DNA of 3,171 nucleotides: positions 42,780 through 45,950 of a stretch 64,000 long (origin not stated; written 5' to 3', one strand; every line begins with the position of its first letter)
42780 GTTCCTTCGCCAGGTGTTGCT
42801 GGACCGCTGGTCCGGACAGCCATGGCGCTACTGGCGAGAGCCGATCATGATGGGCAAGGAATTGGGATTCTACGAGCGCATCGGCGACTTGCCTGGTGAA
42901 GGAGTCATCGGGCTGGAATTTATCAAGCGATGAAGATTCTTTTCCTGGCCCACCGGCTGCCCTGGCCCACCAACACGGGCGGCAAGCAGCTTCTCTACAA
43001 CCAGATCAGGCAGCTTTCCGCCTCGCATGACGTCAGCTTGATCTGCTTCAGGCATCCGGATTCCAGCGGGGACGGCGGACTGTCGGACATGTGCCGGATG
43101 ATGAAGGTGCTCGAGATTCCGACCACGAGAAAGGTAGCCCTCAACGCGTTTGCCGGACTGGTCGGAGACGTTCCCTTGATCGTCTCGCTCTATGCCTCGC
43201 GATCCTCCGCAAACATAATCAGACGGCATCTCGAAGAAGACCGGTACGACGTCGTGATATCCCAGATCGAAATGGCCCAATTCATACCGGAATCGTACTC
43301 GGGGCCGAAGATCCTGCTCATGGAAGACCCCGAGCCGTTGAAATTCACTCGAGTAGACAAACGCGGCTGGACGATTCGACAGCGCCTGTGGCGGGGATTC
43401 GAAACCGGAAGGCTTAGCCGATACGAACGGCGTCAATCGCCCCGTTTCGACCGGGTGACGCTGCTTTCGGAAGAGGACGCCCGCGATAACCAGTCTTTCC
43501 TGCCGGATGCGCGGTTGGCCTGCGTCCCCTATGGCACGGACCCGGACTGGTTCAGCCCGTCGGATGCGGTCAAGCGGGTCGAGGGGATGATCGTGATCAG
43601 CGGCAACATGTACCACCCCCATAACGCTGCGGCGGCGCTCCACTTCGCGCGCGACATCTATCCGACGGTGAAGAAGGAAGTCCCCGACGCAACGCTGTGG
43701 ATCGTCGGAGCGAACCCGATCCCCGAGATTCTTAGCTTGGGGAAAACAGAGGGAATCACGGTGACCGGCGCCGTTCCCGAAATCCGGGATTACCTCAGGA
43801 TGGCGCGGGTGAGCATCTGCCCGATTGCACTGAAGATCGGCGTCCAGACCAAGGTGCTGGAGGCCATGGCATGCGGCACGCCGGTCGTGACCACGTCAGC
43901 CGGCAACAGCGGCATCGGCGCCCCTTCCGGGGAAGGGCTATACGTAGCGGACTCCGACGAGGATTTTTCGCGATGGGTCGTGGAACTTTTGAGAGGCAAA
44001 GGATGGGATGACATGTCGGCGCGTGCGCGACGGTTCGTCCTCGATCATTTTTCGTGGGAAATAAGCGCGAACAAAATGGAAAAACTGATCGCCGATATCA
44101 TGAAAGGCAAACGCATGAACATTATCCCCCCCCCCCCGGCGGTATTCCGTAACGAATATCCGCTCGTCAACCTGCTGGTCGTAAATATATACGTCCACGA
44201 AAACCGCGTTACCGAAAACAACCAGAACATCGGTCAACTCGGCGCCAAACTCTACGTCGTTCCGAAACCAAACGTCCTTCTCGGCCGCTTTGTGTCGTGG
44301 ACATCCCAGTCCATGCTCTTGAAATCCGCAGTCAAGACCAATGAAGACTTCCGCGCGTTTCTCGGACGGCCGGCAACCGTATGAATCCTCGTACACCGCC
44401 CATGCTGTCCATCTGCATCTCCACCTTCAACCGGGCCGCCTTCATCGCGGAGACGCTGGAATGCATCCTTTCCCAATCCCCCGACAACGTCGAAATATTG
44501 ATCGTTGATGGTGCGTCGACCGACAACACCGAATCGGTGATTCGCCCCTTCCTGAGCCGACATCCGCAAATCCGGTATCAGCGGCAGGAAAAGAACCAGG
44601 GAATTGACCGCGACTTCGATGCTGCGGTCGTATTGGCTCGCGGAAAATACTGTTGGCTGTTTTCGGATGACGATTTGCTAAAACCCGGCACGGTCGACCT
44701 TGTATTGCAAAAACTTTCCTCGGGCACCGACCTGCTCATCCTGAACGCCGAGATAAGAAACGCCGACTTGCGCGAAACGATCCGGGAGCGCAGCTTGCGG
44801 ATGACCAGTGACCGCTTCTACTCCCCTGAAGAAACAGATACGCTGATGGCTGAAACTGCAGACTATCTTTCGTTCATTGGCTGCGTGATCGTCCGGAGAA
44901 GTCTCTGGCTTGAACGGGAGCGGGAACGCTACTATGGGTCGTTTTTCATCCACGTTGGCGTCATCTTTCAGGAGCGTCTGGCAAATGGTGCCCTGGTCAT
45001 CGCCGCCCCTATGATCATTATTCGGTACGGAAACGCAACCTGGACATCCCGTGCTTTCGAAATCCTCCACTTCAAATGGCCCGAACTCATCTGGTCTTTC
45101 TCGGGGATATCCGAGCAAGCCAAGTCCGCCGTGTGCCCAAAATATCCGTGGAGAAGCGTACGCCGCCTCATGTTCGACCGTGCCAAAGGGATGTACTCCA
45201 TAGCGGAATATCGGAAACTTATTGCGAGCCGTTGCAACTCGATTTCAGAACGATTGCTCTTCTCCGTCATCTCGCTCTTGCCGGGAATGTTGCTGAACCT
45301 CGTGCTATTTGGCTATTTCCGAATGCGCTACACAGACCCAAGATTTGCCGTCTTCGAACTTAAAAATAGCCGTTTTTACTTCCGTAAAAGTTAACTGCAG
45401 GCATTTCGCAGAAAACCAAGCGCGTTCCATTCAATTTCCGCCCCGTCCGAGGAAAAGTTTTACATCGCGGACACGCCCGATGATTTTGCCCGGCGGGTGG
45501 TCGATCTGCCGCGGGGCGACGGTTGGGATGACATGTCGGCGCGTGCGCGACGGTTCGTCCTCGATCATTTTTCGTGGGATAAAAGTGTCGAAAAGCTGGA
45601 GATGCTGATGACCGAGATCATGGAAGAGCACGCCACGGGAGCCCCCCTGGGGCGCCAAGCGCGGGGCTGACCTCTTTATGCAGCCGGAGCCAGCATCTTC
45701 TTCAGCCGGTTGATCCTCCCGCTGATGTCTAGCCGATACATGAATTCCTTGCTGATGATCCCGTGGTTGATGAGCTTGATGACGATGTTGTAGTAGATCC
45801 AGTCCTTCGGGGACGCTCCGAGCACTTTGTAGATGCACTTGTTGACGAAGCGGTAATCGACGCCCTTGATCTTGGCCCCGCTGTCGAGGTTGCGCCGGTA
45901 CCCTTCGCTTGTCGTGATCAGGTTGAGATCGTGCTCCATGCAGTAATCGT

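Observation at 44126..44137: C12 homopolymer inside the 3' end of a GT4 glycosyltransferase gene: potential phase-variation switch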

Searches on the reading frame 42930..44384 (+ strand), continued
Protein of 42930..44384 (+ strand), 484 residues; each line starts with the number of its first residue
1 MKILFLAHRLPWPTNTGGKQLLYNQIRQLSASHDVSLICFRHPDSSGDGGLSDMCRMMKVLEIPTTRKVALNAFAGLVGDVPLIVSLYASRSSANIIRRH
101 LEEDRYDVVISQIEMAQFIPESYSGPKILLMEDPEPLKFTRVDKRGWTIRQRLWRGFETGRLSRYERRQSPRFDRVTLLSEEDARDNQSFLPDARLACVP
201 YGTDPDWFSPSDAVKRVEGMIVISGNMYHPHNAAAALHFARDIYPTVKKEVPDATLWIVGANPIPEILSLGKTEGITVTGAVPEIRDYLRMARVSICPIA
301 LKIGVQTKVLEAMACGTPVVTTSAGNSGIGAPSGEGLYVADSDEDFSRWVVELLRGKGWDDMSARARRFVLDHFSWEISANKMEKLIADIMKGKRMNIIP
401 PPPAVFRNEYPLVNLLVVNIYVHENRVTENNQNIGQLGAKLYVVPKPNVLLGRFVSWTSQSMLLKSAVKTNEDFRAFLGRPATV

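Call 36: list_cluster_members(proteins=[window:42930-44381:+, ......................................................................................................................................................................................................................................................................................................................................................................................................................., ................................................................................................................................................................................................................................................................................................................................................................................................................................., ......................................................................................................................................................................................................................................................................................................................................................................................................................, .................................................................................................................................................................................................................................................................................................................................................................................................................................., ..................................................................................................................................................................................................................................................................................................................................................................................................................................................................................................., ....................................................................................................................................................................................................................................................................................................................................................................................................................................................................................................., P0121])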
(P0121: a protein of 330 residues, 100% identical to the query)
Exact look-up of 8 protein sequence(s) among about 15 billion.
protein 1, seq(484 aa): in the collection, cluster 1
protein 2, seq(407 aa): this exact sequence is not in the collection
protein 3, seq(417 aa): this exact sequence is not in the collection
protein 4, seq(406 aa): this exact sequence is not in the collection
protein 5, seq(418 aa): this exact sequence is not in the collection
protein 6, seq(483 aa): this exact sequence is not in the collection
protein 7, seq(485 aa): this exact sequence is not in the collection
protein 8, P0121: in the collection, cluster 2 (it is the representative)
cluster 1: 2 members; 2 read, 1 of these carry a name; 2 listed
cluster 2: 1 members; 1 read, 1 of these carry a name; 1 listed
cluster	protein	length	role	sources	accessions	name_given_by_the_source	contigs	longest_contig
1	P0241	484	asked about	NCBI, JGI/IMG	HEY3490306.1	MAG TPA: glycosyltransferase family 4 protein [Candidatus Deferrimicrobiaceae bacterium] | glycosyltransferase involved in cell wall biosynthesis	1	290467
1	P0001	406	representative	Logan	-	-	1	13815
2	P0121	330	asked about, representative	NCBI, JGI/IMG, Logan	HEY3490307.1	MAG TPA: glycosyltransferase family 2 protein [Candidatus Deferrimicrobiaceae bacterium] | glycosyltransferase involved in cell wall biosynthesis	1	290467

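Call 61: predict_structure(alignment_id=A4)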
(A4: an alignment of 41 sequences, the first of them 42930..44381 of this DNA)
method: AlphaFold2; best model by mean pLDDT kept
length: 484 residues; sequences in the alignment: 41
mean_pLDDT: 82.9   pTM: 0.78
mean pLDDT of the five models: 82.9, 82.3, 82.3, 81.8, 80.3
residues with pLDDT >= 90: 339; 70-90: 56; 50-70: 3; < 50: 86
segments of 3 or more residues with pLDDT < 50: 399-484
pLDDT, mean of each block of 10 residues (from residue 1): 97 90 97 98 90 97 92 91 93 96 95 96 95 83 83 91 94 96 90 94 93 93 93 95 98 98 95 97 94 96 89 97 94 95 98 97 97 96 97 71 37 33 31 31 30 28 32 38 29
secondary structure, 60 per line:
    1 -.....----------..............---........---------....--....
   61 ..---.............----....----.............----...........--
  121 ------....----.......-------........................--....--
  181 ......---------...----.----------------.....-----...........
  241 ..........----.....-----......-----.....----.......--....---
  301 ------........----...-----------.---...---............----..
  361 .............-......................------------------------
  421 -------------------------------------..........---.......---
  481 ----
elements in order: E2-6 H17-30 E34-41 H51-54 E57-62 H66-78 H83-86 H91-103 E108-112 H113-118 E127-130 H135-141 H149-172 E175-178 H181-186 E196-198 E220-224 H230-250 E255-259 H265-270 E276-280 H285-291 E294-297 H307-314 E319-321 E337-339 H343-354 H359-373 H376-396 H458-467 H471-477

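Call 67: find_encoding_contigs(protein=P0010, flank=4000, max_places=3)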
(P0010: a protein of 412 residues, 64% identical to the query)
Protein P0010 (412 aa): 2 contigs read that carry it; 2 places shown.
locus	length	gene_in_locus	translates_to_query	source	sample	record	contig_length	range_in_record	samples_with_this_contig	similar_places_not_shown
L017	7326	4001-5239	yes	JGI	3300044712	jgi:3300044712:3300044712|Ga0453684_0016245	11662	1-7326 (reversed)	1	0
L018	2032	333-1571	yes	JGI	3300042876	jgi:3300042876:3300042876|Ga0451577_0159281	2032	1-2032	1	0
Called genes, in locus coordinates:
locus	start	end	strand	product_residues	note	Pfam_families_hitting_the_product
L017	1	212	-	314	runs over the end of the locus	PF01370:Epimerase, PF04321:RmlD_sub_bind, PF16363:GDP_Man_Dehyd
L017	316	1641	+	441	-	PF01041:DegT_DnrJ_EryC1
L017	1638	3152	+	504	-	PF01943:Polysacc_synt, PF13440:Polysacc_synt_3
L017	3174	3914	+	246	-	PF00132:Hexapep (faint)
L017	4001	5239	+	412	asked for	PF13692:Glyco_trans_1_4, PF00534:Glycos_transf_1, PF13524:Glyco_trans_1_2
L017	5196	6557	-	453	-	PF02310:B12-binding, PF04055:Radical_SAM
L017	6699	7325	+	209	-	?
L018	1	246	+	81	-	?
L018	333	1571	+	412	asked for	PF13692:Glyco_trans_1_4, PF00534:Glycos_transf_1, PF13524:Glyco_trans_1_2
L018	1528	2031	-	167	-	PF04055:Radical_SAM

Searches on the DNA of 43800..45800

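Call 54: search_rna_families(source=window, start=43800, end=45800, threshold=evalue, max_evalue=1)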
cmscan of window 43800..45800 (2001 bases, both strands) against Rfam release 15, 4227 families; matches with E-value up to 1: 0.
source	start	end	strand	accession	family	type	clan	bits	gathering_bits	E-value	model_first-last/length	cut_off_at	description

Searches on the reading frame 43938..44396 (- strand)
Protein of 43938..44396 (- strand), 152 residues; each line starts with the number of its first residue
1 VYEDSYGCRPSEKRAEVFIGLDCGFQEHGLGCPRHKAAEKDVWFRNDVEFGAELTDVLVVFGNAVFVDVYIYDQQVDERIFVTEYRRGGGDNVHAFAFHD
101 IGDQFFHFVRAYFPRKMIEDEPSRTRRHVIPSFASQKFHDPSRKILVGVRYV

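Call 7: search_protein_families(library=pfam, proteins=[window:43938-44396:-], max_evalue=0.1)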
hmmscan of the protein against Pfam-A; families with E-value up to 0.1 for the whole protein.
window:43938-44396:- (152 aa): 1 family
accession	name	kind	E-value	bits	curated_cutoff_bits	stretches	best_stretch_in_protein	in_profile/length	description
PF19503.4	DUF6037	-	0.043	14.2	28.8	1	80-150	85-146/200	Family of unknown function (DUF6037)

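Call 8: search_protein_families(library=ncbifam, proteins=[window:43938-44396:-], max_evalue=0.1)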
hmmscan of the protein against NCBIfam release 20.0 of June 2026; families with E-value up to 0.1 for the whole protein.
window:43938-44396:- (152 aa): 0 families

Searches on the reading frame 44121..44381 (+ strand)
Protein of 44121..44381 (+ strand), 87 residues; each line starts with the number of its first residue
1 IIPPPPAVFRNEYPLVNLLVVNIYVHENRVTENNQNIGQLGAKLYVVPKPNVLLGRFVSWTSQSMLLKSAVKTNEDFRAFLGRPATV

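Call 7: search_protein_families(library=pfam, proteins=[window:44139-44381:+], max_evalue=0.1)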
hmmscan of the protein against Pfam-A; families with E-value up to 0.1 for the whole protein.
window:44139-44381:+ (81 aa): 0 families

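Call 8: search_protein_families(library=ncbifam, proteins=[window:44139-44381:+], max_evalue=0.1)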
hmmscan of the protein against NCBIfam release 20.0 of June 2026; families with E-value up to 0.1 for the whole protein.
window:44139-44381:+ (81 aa): 0 families

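Call 19: find_homologous_proteins(query=window:44121-44381:+, max_evalue=10)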
Query window:44121-44381:+: 1 candidates shared short words with the query, none scored E <= 10.

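Call 37: search_protein_representatives(protein=window:44139-44381:+)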
Query: 81 residues. Proteins with E-value up to 0.001 (for the whole library): 3; up to 1e-10: 0; up to 1e-30: 0. The best 3 are listed.
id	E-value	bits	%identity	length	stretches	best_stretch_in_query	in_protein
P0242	4.2e-05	39.4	43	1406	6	33-62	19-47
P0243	6.0e-05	38.9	44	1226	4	43-61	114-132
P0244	2.1e-04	37.2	37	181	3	29-77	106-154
